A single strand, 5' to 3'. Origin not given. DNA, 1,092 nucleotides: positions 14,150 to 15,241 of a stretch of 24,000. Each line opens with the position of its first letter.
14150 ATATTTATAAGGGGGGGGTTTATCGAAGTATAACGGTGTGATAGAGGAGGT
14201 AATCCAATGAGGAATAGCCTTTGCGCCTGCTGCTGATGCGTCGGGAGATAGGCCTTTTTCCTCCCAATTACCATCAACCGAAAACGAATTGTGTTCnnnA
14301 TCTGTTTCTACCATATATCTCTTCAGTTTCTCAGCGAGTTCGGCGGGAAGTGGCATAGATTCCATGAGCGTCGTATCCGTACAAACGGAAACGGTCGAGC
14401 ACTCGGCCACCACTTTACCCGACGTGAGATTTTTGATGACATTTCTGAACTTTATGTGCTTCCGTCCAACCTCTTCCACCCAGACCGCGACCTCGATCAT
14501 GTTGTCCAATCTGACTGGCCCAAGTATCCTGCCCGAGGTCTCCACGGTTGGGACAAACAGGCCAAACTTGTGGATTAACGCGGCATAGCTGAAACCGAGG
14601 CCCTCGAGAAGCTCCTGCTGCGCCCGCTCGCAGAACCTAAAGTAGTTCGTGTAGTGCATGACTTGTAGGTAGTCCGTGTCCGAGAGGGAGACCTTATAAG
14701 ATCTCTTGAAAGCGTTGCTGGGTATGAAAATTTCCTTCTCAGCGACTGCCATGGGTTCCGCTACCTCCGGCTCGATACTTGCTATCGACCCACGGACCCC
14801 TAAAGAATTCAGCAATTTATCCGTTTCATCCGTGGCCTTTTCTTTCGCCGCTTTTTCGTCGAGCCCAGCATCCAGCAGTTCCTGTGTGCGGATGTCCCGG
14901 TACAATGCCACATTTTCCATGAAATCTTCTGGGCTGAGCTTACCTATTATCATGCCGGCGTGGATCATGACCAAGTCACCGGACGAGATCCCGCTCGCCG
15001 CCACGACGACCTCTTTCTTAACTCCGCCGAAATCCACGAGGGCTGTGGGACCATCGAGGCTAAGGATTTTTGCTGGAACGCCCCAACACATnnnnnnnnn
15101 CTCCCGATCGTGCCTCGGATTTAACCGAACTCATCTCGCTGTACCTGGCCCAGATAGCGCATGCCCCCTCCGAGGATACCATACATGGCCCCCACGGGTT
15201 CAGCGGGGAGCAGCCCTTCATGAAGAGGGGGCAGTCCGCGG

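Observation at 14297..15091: HypC fused to a hotdog-fold acyl-CoA thioesterase, directly after HypD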

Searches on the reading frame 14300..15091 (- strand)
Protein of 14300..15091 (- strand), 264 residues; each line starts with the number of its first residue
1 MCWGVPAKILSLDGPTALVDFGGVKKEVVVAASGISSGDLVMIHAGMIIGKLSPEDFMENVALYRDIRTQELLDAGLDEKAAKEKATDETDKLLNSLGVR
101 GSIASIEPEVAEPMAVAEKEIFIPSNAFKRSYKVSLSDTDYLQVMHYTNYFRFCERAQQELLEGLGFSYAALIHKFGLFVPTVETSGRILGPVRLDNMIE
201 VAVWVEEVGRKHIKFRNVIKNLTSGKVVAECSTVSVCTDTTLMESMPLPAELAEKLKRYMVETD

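Call 3: search_protein_families(library=pfam, proteins=[window:14300-15091:-], max_evalue=1)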
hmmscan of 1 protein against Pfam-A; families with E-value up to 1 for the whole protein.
window:14300-15091:- (264 aa): 4 families
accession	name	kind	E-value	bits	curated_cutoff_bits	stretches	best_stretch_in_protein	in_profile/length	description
PF01455.23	HupF_HypC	-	2.2e-17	63.4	28.5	1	1-63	1-64/65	HupF/HypC family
PF13279.12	4HBT_2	-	2.5e-11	44.5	25.5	1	134-256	1-122/122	Thioesterase-like superfamily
PF03061.28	4HBT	-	2.3e-07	31.5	20.6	1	143-225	2-76/79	Thioesterase superfamily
PF01643.23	Acyl-ACP_TE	-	0.00027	21.1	23.7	1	126-241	2-116/131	Acyl-ACP thioesterase N-terminal domain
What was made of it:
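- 14297..15091 (-): hypC-thioesterase fusion CDS (264 aa plus stop codon at 14297-14299). Two Pfam domains pass their gathering thresholds (call 3).
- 14867..15091 (-): HypC domain (residues 1-75): OB-type beta-barrel plus C-terminal helix, with Cys2 and His44. PF01455 scores 63 bits (call 3).
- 14300..14722 (-): YbgC-class hotdog (4HBT) thioesterase domain (residues 124-264). PF13279 and PF03061 pass their cutoffs (call 3).
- On HypC/HybG/HupF chaperones: 63.4 bits against a cutoff of 28.5, covering residues 1-63 (call 3).
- On 4HBT / YbgC-class hotdog thioesterases: 44.5 against 25.5 bits and 31.5 against 20.6 bits (call 3).
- Checked: Pfam (call 3) gives HupF_HypC on residues 1-63 (E 2e-17, 63 bits against a cutoff of 28.5).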

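Call 4: search_protein_families(library=ncbifam, proteins=[window:14300-15091:-], max_evalue=1)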
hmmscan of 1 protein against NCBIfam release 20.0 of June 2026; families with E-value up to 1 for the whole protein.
window:14300-15091:- (264 aa): 7 families
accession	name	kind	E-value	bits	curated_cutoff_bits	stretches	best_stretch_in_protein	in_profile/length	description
TIGR00051.1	TIGR00051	subfamily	3.5e-15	56.4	68.7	1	133-246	3-114/117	YbgC/FadM family acyl-CoA thioesterase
TIGR02799.1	thio_ybgC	equivalog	3.6e-14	53.1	141.35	1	130-254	3-125/126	tol-pal system-associated acyl-CoA thioesterase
NF008065.0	PRK10800.1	equivalog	3.3e-11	43.4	185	1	127-255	5-131/134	tol-pal system-associated acyl-CoA thioesterase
TIGR00074.1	hypC_hupF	subfamily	7.1e-09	35.4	48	1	1-66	1-67/80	HypC/HybG/HupF family hydrogenase formation chaperone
NF047424.1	MenI_Staph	exception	5.7e-08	32.8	225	1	136-246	12-120/148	1,4-dihydroxy-2-naphthoyl-CoA hydrolase MenI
NF005716.0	PRK07531.1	equivalog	2.7e-06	26.4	592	1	131-259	349-474/495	carnitine 3-dehydrogenase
NF007712.0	PRK10409.1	equivalog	0.0016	18.7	136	1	1-34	1-34/90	HypC/HybG/HupF family hydrogenase formation chaperone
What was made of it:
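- On HypC/HybG/HupF chaperones: 35.4 bits against a cutoff of 48 (call 4).
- On 4HBT / YbgC-class hotdog thioesterases: 56.4 against 68.7, 53.1 against 141 and 43.4 against 185 bits (call 4).
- On HypX: Only the HypC and 4HBT families match (calls 3, 4).
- Closest known: HypC/HybG. Different: It scores below the NCBIfam TIGR00074 cutoff (35 against 48 bits; call 4).
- Closest known: YbgC/FadM-type 4HBT hotdog acyl-CoA thioesterases. Different: It scores below the curated cutoffs of TIGR00051 and the YbgC equivalogs (call 4).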

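Call 8: find_homologous_proteins(query=window:14300-15091:-, max_evalue=0.001)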
Query window:14300-15091:- (264 aa): 61 proteins with E <= 0.001 among 1477 candidates.
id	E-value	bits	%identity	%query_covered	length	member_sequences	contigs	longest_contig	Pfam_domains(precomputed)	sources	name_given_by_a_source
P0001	8.1e-169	578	100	100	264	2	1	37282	PF03061.29,PF01455.24,PF13279.13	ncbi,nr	ncbi:MAG: HypC/HybG/HupF family hydrogenase formation chaperone [Candidatus Hodarchaeaceae archaeon]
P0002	6.2e-142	490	84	100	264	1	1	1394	PF03061.29,PF01455.24,PF13279.13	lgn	-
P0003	6.7e-141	486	83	100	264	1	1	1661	PF03061.29,PF01455.24,PF13279.13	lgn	-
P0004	9.5e-141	486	83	100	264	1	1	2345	PF03061.29,PF01455.24,PF13279.13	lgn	-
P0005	3.8e-129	448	77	98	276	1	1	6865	PF03061.29,PF01455.24,PF13279.13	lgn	-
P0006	2.6e-127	442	75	100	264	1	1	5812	PF03061.29,PF01455.24,PF13279.13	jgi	jgi:YbgC/YbaW family acyl-CoA thioester hydrolase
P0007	5.4e-127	441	74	98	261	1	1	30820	PF03061.29,PF01455.24,PF13279.13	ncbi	ncbi:MAG: HypC/HybG/HupF family hydrogenase formation chaperone [Candidatus Hadarchaeota archaeon]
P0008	5.5e-127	441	76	100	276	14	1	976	PF01455.24,PF13279.13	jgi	jgi:acyl-CoA thioester hydrolase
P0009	1.6e-126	439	73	100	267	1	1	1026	PF03061.29,PF01455.24,PF13279.13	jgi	jgi:acyl-CoA thioester hydrolase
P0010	2.1e-126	439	72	99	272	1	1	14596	PF03061.29,PF01455.24,PF13279.13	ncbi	ncbi:MAG: HypC/HybG/HupF family hydrogenase formation chaperone [Candidatus Hadarchaeota archaeon]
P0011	3.3e-126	438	75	100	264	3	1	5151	PF03061.29,PF01455.24,PF13279.13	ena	-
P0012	3.0e-124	432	73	99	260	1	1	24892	PF03061.29,PF01455.24,PF13279.13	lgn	-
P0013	4.5e-124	431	73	100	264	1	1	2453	PF03061.29,PF01455.24,PF13279.13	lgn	-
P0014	5.0e-124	431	76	98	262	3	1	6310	PF03061.29,PF01455.24,PF13279.13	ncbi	-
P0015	5.2e-120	418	72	98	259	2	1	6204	PF03061.29,PF01455.24,PF13279.13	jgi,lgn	jgi:acyl-CoA thioester hydrolase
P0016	7.1e-118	411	70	100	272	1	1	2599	PF03061.29,PF01455.24,PF13279.13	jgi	-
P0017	1.1e-117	410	69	99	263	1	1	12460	PF03061.29,PF01455.24,PF13279.13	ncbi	-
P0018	6.0e-117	408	69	99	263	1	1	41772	PF03061.29,PF01455.24,PF13279.13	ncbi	-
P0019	7.5e-114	398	68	99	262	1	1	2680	PF03061.29,PF01455.24,PF13279.13,PF01643.24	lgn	-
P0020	3.4e-113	395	68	98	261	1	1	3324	PF03061.29,PF01455.24,PF13279.13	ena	-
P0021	8.9e-113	394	69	99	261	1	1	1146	PF03061.29,PF01455.24,PF13279.13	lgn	-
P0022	2.1e-112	393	68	98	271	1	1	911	PF03061.29,PF01455.24,PF13279.13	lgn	-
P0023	2.3e-100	353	60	100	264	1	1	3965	PF03061.29,PF01455.24,PF13279.13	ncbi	ncbi:MAG: HypC/HybG/HupF family hydrogenase formation chaperone [Candidatus Hadarchaeales archaeon]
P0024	2.3e-95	337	58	97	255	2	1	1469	PF03061.29,PF01455.24,PF13279.13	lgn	-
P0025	7.1e-94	332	58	99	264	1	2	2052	PF03061.29,PF01455.24,PF13279.13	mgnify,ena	mgnify:CR=1 FL=1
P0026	3.7e-93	330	56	99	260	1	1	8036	PF03061.29,PF01455.24,PF13279.13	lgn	-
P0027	1.7e-92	328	58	100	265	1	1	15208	PF03061.29,PF01455.24,PF13279.13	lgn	-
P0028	3.6e-92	327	57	98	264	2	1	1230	PF03061.29,PF01455.24,PF13279.13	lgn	-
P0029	3.5e-91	323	57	98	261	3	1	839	PF03061.29,PF01455.24,PF13279.13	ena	-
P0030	4.0e-91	323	58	98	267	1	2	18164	PF03061.29,PF01455.24,PF13279.13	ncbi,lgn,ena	-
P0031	1.5e-88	315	56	98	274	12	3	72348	PF03061.29,PF01455.24,PF13279.13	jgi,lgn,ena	-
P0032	3.0e-87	310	57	98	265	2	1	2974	PF03061.29,PF01455.24,PF13279.13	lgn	-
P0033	8.0e-87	309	53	98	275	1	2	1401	PF03061.29,PF01455.24,PF13279.13,PF01643.24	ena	-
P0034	6.6e-86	306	54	100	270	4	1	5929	PF03061.29,PF01455.24,PF13279.13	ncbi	ncbi:MAG: HypC/HybG/HupF family hydrogenase formation chaperone [Nitrososphaerota archaeon]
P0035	1.2e-84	302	58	93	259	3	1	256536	PF03061.29,PF01455.24,PF13279.13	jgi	jgi:YbgC/YbaW family acyl-CoA thioester hydrolase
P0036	1.1e-83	299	52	98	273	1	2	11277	PF03061.29,PF01455.24,PF13279.13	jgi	-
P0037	3.6e-83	297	52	98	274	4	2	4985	PF03061.29,PF01455.24,PF13279.13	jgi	-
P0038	5.2e-82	293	51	98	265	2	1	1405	PF03061.29,PF01455.24,PF13279.13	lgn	-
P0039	7.5e-80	286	47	100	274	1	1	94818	PF03061.29,PF01455.24,PF13279.13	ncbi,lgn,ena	-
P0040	4.9e-78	280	51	100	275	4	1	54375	PF03061.29,PF01455.24,PF13279.13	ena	-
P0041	1.3e-72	263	48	98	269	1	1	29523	PF03061.29,PF01455.24,PF13279.13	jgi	-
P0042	7.5e-70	253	45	98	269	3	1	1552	PF03061.29,PF01455.24,PF13279.13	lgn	-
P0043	8.9e-70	253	44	98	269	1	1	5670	PF03061.29,PF01455.24,PF13279.13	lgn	-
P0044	8.8e-68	247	44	97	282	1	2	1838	PF03061.29,PF01455.24,PF13279.13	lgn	-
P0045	4.3e-66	241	47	94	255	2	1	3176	PF03061.29,PF01455.24,PF13279.13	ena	-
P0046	9.7e-66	240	46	94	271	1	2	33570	PF03061.29,PF01455.24,PF13279.13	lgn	-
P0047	2.2e-63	232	43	99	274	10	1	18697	PF03061.29,PF01455.24,PF13279.13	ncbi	-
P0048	5.9e-63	231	41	100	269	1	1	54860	PF03061.29,PF01455.24,PF13279.13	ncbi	-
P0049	1.3e-62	230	40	99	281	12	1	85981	PF03061.29,PF01455.24,PF13279.13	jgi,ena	-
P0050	5.4e-62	228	43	98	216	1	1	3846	PF03061.29,PF01455.24,PF13279.13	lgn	-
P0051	5.7e-62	228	41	99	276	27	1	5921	PF03061.29,PF01455.24,PF13279.13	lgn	-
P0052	6.5e-62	227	43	97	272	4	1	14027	PF03061.29,PF01455.24,PF13279.13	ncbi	ncbi:MAG: HypC/HybG/HupF family hydrogenase formation chaperone [Sulfolobales archaeon]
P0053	7.4e-62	227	42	97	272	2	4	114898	PF03061.29,PF01455.24,PF13279.13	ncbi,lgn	ncbi:MAG: HypC/HybG/HupF family hydrogenase formation chaperone [Sulfolobales archaeon]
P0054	7.5e-61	224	42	97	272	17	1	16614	PF03061.29,PF01455.24,PF13279.13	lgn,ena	-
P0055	9.2e-60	220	42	95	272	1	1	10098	PF03061.29,PF01455.24,PF13279.13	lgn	-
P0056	1.7e-59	220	41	97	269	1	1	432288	PF03061.29,PF01455.24,PF13279.13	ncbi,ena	-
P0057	5.2e-58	215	43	87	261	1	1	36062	PF03061.29,PF01455.24,PF13279.13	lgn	-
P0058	6.7e-58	214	45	86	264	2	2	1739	PF03061.29,PF01455.24,PF13279.13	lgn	-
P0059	9.3e-58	214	67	52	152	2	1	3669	PF03061.29,PF13279.13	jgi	jgi:acyl-CoA thioester hydrolase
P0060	1.5e-57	213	39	97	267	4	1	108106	PF03061.29,PF01455.24,PF13279.13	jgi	-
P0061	3.1e-56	209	42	95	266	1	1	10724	PF03061.29,PF01455.24,PF13279.13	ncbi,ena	-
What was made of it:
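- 14297..15091 (-): The protein is identical to NCBI protein P0001 (call 8).
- On HypC/HybG/HupF chaperones: NCBI nevertheless names the protein as HypC/HybG/HupF family (call 8).
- Checked: There is no missed stop, because 61 independent clusters have the intact fused ORF (call 8).
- No close stand-alone copy appeared in the database search (call 8).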

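Call 14: find_encoding_contigs(protein=P0056, flank=10000, max_places=2)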
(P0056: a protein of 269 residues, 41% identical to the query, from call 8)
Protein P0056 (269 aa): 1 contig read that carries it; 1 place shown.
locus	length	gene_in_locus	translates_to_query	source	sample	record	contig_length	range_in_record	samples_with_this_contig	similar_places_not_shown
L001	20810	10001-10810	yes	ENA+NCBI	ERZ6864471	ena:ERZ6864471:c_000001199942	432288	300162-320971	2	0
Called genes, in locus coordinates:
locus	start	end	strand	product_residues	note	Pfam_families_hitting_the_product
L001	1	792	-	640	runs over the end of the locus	PF09484:Cas_TM1802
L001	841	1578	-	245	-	PF21350:Cas6_I-A, PF01881:Cas_Cas6_C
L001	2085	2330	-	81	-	-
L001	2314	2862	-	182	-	PF01592:NifU_N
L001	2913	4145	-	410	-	PF00266:Aminotran_5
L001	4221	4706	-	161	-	-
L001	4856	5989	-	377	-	-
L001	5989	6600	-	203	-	-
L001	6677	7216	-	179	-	PF01558:POR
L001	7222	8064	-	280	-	PF02775:TPP_enzyme_C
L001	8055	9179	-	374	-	PF01855:POR_N, PF02780:Transketolase_C (weak), PF17147:PFOR_II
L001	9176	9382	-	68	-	PF00037:Fer4 (weak), PF12797:Fer4_2 (faint), PF12837:Fer4_6 (weak), PF13237:Fer4_10, PF14697:Fer4_21 (faint), PF12838:Fer4_7, PF13187:Fer4_9, PF00037:Fer4 (weak), +3 more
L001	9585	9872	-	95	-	-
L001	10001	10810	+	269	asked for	PF01455:HupF_HypC, PF13279:4HBT_2, PF03061:4HBT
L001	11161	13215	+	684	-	PF03030:H_PPase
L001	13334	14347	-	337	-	PF01012:ETF, PF00766:ETF_alpha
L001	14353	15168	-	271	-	PF01012:ETF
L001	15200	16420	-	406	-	PF02771:Acyl-CoA_dh_N, PF02770:Acyl-CoA_dh_M, PF00441:Acyl-CoA_dh_1, PF08028:Acyl-CoA_dh_2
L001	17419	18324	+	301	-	PF03308:MeaB, PF13191:AAA_16 (faint), PF01656:CbiA (faint)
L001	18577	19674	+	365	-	PF01321:Creatinase_N, PF00557:Peptidase_M24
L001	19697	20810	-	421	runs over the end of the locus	PF19289:PmbA_TldD_3rd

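Call 15: find_encoding_contigs(protein=P0035, flank=10000, max_places=2)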
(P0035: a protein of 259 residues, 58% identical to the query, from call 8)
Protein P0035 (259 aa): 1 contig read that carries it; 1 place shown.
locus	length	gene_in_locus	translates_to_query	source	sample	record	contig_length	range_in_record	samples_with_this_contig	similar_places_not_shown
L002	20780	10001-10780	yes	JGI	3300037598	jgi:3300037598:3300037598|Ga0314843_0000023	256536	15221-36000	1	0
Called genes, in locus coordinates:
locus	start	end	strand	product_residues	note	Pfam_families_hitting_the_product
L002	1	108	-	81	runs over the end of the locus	PF01206:TusA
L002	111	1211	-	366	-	PF02597:ThiS, PF00899:ThiF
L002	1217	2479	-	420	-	PF00291:PALP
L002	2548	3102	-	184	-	PF04467:DUF483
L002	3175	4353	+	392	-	PF00155:Aminotran_1_2, PF00266:Aminotran_5, PF01041:DegT_DnrJ_EryC1 (weak), PF05889:SepSecS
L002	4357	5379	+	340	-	PF02596:DUF169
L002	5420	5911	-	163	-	-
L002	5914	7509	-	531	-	PF23545:Zn_ribbon_HMPTM, PF04055:Radical_SAM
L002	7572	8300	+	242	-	PF01978:TrmB, PF11495:TrmB_EBD_N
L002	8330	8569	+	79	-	PF00462:Glutaredoxin, PF05768:Glrx-like (weak), PF13417:GST_N_3 (weak)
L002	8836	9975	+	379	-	PF01924:HypD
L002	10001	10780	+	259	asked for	PF01455:HupF_HypC, PF13279:4HBT_2, PF03061:4HBT (weak)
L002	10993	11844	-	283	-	PF02625:XdhC_CoxI, PF13478:XdhC_C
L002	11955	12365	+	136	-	PF01398:JAB (weak), PF14464:Prok-JAB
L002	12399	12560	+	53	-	-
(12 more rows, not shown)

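Call 16: find_encoding_contigs(protein=P0039, flank=10000, max_places=2)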
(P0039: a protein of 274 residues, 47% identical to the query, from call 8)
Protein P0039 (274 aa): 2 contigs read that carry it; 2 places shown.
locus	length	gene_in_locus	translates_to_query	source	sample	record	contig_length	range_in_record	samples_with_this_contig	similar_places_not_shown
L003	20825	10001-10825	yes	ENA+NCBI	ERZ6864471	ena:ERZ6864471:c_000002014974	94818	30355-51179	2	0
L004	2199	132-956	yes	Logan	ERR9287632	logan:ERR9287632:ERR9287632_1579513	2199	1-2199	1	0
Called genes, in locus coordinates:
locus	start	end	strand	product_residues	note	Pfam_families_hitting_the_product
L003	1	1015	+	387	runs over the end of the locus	PF25160:LdpA_Fe-S-bd (faint), PF13183:Fer4_8, PF13237:Fer4_10 (weak), PF12838:Fer4_7, PF13187:Fer4_9, PF13534:Fer4_17 (weak)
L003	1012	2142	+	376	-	PF13183:Fer4_8 (weak)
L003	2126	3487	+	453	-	PF00070:Pyr_redox (weak), PF01266:DAO (weak), PF07992:Pyr_redox_2 (weak), PF12831:FAD_oxidored, PF13450:NAD_binding_8 (weak), PF13738:Pyr_redox_3 (weak), PF12797:Fer4_2 (weak), PF07992:Pyr_redox_2, +7 more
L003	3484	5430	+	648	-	PF00890:FAD_binding_2 (weak), PF01266:DAO (weak), PF03486:HI0933_like (weak), PF07992:Pyr_redox_2 (weak), PF12831:FAD_oxidored, PF12838:Fer4_7, PF13187:Fer4_9, PF14697:Fer4_21, +14 more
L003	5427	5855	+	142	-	PF02662:FlpD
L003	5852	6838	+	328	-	PF01058:Oxidored_q6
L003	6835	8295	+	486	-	PF27537:HoxH, PF00374:NiFeSe_Hases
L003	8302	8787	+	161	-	PF01750:HycI (weak)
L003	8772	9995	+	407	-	PF01924:HypD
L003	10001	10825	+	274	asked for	PF01455:HupF_HypC, PF13279:4HBT_2, PF03061:4HBT (weak)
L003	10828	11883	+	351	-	PF00586:AIRS, PF02769:AIRS_C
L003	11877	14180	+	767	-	PF00708:Acylphosphatase, PF07503:zf-HYPF, PF01300:Sua5_yciO_yrdC, PF17788:HypF_C, PF22521:HypF_C_2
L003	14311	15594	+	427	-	PF02608:Bmp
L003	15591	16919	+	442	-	PF01979:Amidohydro_1, PF07969:Amidohydro_3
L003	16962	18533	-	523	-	PF23545:Zn_ribbon_HMPTM, PF04055:Radical_SAM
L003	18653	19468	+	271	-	PF04414:tRNA_deacylase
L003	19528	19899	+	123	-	PF17762:HTH_ParB (weak)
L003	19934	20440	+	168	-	PF01037:AsnC_trans_reg (faint)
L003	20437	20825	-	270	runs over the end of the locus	PF00950:ABC-3, PF01032:FecCD (weak)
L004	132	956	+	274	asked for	PF01455:HupF_HypC, PF13279:4HBT_2, PF03061:4HBT (weak)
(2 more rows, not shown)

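Call 17: find_related_loci(query=A1, collection=genome_contigs, flank=10000)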
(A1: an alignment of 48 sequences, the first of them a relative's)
Query A1 (264 aa) in genome_contigs; peptide patterns used: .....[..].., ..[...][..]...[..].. (x = any residue, [..] = any of these).
78 stretches matched a pattern; 25 encode a relative of the query (tblastn E <= 1e-3); 24 distinct loci.
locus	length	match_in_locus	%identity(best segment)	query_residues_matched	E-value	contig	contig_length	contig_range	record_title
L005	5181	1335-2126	75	1-264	4e-136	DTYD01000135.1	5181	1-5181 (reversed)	MAG TPA_asm: Hadesarchaea archaeon isolate UWMA-0211 k99_519092, whole genome shotgun sequence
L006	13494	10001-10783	72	1-261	9e-135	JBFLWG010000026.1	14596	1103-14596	MAG: Candidatus Hadarchaeota archaeon isolate MAG026 MAG026_26, whole genome shotgun sequence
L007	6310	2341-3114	76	1-259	5e-133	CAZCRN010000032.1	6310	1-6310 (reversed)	MAG TPA_asm: Candidatus Hadarchaeota archaeon isolate binchicken_co375_26 genome assembly, contig: NODE_5939_length_6310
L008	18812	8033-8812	73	1-260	5e-127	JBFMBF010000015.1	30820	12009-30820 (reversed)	MAG: Candidatus Hadarchaeota archaeon isolate MAG157 MAG157_15, whole genome shotgun sequence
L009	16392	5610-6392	69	1-262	2e-120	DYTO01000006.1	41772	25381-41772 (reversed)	MAG TPA_asm: Candidatus Hadarchaeum sp. isolate DR5_53_9 Afr_mines_DR5_92_length_41772_cov_3_562528, whole genome shotgu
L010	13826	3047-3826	57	1-260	2e-99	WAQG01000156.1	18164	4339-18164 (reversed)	MAG: Candidatus Geoarchaeota archaeon isolate S146_104_esom k151_549878, whole genome shotgun sequence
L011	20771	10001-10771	57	1-260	2e-96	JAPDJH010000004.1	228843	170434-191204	MAG: Hadesarchaea archaeon isolate S4B4_HD70 c_000000000017, whole genome shotgun sequence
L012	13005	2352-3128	58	1-263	8e-95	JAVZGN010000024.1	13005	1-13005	MAG: Candidatus Hadarchaeales archaeon isolate DRTY-6_201808_bins_36 DRTY-6_201808_bins_36_scaffold_24, whole genome sho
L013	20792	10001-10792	54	1-260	2e-92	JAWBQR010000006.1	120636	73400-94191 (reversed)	MAG: Nitrososphaerota archaeon isolate JZ-1_201705_bins_35 JZ-1_201705_bins_35_scaffold_6, whole genome shotgun sequence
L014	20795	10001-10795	53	1-260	2e-91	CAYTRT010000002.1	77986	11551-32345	MAG TPA_asm: uncultured Nitrososphaeria archaeon isolate SRP104967_co1_41 genome assembly, contig: NODE_72_length_77986_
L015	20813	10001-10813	47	1-264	6e-87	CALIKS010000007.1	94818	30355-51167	MAG: uncultured archaeon isolate S1_Bin_MAXBIN__124_sub_1 genome assembly, contig: c_000002014974, whole genome shotgun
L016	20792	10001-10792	47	1-262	4e-79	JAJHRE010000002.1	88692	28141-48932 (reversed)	MAG: Desulfurococcaceae archaeon isolate Bin S28 scaffold_34_c1, whole genome shotgun sequence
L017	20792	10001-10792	44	1-260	1e-76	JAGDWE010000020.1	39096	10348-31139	MAG: Desulfurococcales archaeon isolate KUA_Bin17 NODE_170_length_39096_cov_12.427269, whole genome shotgun sequence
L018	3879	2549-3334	44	1-260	5e-73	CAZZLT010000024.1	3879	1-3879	MAG TPA_asm: uncultured Desulfurococcaceae archaeon isolate binchicken_co25_114 genome assembly, contig: k141_127553, wh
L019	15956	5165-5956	42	1-261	4e-69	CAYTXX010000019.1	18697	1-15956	MAG TPA_asm: uncultured Desulfurococcaceae archaeon isolate SRP104967_co1_105 genome assembly, contig: NODE_985_length_1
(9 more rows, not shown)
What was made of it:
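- The fused ORF is conserved in 61 clusters and 24 species (calls 8, 17). Many sources are labelled as hot-spring or subsurface MAGs (call 17). Intact fused ORFs occur in 61 clusters from NCBI, JGI, ENA and Logan assemblies and in 24 species (calls 8, 17).
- Tried and rejected: Missed stop or frameshift: rejected, because 61 clusters and 24 species carry the intact ORF (calls 8, 17).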

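Call 29: find_encoding_contigs(protein=P0059, flank=5000, max_places=3)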
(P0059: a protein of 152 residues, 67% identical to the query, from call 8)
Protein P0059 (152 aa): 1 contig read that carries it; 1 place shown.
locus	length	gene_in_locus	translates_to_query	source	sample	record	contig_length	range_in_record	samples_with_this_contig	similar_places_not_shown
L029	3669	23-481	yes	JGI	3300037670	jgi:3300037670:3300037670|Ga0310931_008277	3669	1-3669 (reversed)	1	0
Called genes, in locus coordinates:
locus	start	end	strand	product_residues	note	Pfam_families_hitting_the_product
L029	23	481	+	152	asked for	PF13279:4HBT_2, PF03061:4HBT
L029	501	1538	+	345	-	PF00586:AIRS, PF02769:AIRS_C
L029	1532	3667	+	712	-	?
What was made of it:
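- The only thioesterase-only hit, P0059, was a contig-end truncation (call 29).
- Tried and rejected: Stand-alone or split versions: P0059 (152 aa, thioesterase only) was a contig-end truncation followed by hypE-hypF (call 29).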
